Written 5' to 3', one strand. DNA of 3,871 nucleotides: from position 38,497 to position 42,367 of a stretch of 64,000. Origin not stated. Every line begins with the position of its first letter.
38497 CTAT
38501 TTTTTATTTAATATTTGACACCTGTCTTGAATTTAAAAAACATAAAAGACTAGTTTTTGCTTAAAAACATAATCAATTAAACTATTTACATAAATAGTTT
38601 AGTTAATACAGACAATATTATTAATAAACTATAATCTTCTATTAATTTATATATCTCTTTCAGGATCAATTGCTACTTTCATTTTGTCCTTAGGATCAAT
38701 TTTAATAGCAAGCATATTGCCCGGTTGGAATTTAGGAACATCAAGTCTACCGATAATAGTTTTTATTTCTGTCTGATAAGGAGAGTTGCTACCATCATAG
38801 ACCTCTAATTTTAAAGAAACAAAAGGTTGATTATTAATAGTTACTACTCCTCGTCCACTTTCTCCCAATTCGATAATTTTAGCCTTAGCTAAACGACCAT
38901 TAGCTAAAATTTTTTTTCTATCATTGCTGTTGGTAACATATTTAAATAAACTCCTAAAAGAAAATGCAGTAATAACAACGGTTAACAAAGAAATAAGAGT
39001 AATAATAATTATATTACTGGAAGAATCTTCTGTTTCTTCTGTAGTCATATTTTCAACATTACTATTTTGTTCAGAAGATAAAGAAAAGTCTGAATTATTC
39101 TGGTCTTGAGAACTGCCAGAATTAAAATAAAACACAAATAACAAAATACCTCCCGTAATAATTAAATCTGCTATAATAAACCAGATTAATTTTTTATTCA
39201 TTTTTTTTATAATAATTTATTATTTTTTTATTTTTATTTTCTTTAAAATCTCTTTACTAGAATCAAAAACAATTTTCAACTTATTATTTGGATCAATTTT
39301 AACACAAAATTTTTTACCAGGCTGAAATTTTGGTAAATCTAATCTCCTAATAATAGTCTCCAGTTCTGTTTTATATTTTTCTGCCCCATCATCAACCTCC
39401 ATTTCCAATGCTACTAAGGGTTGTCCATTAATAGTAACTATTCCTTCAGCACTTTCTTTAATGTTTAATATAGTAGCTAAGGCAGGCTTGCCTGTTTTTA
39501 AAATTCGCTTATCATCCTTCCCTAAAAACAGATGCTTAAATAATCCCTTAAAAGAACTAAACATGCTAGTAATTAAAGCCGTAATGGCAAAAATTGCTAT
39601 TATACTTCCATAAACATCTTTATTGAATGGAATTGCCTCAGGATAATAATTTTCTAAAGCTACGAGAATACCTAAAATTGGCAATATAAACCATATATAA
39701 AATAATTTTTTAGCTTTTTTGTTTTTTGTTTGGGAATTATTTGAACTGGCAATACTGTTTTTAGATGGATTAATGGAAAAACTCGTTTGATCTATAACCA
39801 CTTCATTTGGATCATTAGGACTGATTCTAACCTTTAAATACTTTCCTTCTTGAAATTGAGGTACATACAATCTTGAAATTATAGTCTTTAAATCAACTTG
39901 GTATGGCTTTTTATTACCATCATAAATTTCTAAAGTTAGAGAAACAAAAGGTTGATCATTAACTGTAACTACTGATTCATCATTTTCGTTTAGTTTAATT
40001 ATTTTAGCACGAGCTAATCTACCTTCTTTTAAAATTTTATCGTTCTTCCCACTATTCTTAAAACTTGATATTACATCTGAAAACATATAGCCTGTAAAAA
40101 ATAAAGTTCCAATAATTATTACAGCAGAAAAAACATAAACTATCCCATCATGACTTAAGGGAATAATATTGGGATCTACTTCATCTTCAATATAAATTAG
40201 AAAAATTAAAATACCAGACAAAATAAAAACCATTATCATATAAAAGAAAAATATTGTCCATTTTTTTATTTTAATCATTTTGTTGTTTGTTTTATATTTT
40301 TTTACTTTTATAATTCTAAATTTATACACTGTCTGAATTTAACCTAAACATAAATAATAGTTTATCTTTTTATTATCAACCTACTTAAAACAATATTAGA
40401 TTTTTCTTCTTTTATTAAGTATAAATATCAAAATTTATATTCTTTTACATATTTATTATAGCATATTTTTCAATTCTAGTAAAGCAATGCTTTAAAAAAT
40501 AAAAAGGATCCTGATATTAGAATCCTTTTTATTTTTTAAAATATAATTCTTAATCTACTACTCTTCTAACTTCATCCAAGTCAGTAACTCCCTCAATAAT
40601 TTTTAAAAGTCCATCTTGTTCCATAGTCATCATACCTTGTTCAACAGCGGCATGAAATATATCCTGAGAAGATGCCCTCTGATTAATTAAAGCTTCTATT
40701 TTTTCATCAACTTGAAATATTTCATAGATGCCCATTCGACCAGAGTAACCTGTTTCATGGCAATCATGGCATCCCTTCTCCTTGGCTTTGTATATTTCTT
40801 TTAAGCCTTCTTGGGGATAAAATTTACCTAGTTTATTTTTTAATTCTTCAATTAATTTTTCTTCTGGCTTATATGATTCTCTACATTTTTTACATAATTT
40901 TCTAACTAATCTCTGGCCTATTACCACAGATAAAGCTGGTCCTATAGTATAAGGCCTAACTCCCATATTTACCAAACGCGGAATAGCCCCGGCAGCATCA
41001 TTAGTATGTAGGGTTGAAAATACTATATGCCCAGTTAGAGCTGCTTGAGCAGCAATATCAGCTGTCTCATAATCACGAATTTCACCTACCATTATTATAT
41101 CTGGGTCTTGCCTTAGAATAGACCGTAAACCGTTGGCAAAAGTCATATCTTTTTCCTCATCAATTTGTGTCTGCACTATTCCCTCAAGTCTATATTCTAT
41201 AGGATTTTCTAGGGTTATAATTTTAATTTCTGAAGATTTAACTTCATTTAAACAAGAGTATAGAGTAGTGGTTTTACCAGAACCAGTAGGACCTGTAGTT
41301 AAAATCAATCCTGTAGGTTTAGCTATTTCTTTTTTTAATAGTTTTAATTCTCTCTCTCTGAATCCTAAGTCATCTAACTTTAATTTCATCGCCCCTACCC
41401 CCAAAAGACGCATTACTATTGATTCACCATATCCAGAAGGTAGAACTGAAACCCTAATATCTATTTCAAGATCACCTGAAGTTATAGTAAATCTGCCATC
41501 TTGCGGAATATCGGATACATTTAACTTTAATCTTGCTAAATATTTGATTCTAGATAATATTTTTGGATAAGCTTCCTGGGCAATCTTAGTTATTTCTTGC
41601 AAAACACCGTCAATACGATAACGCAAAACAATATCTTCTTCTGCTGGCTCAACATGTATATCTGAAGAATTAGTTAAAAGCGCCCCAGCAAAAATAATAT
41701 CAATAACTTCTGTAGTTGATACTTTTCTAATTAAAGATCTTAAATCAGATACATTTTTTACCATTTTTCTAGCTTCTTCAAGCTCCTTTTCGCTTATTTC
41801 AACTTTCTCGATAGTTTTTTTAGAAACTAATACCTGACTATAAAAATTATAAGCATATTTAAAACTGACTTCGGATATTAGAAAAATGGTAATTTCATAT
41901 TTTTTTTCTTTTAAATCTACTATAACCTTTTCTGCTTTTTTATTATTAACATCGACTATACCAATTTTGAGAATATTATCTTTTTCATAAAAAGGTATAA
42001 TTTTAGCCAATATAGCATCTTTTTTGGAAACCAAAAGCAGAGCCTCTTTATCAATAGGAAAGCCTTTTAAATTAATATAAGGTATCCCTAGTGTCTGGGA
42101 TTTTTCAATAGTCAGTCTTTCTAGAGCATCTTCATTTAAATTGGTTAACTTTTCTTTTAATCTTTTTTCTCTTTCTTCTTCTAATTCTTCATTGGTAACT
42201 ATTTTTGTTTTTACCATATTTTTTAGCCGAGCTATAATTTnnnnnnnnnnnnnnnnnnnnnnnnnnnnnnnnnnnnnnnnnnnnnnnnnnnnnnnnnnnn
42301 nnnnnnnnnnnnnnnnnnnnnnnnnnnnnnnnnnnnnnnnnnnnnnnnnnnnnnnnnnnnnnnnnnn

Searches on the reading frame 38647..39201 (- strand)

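Call 60: search_protein_families(library=ncbifam, proteins=[window:38647-39201:-], max_evalue=0.001)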
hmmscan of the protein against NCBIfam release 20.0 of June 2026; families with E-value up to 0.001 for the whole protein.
window:38647-39201:- (184 aa): 1 family
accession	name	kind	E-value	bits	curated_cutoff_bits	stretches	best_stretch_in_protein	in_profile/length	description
NF045937.1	MSC_0624_12TM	equivalog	0.00011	20.9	70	1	4-99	148-243/445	MSC_0624 family F1-like ATPase-associated membrane protein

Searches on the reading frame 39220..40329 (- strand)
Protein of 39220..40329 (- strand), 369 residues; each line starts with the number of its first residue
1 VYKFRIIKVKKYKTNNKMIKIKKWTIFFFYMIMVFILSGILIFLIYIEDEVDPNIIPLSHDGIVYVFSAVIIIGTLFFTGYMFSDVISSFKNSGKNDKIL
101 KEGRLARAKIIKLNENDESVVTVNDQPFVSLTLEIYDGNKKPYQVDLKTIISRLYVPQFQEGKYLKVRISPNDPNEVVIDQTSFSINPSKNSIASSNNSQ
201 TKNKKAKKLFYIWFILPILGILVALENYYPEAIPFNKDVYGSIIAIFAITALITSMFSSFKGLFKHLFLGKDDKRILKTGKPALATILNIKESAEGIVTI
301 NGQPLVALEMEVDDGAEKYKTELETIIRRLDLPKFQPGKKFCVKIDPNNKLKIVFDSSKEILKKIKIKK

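Call 9: search_protein_families(library=pfam, proteins=[window:39220-40329:-], max_evalue=0.001)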
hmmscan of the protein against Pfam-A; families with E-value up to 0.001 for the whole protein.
window:39220-40329:- (369 aa): 0 families

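Call 60: search_protein_families(library=ncbifam, proteins=[window:39220-40329:-], max_evalue=0.001)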
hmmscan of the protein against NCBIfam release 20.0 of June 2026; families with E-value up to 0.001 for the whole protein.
window:39220-40329:- (369 aa): 1 family
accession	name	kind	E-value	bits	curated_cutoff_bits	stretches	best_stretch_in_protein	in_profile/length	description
NF046000.1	MAG1210_fam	subfamily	0.00038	19.2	275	0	5-96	46-133/550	MAG1210 family protein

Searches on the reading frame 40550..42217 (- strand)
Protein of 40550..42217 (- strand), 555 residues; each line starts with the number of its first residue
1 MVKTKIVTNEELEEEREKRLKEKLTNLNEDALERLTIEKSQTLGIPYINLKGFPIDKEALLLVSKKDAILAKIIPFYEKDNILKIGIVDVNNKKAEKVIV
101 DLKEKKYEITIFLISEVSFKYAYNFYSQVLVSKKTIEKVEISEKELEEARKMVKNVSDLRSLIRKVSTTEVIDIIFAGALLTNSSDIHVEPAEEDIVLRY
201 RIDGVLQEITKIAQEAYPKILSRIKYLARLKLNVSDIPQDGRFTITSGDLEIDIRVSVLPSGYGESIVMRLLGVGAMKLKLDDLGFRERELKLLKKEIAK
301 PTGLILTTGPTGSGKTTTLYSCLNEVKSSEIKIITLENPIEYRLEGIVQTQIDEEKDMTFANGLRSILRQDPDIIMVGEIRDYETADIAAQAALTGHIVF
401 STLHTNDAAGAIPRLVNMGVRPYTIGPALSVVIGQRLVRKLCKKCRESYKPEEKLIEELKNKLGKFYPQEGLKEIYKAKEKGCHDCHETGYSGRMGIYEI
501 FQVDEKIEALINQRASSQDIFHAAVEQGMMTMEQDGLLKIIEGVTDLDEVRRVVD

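Call 8: search_protein_families(library=pfam, proteins=[window:40550-42217:-], max_evalue=0.001)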
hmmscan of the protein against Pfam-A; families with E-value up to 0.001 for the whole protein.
window:40550-42217:- (555 aa): 2 families
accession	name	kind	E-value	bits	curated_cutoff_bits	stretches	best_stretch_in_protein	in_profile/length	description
PF00437.27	T2SSE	-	4.8e-122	407.6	24.9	1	169-552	9-370/370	Type II/IV secretion system protein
PF05157.20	MshEN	-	0.00011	22.5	23.1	1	43-102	1-60/90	MshEN domain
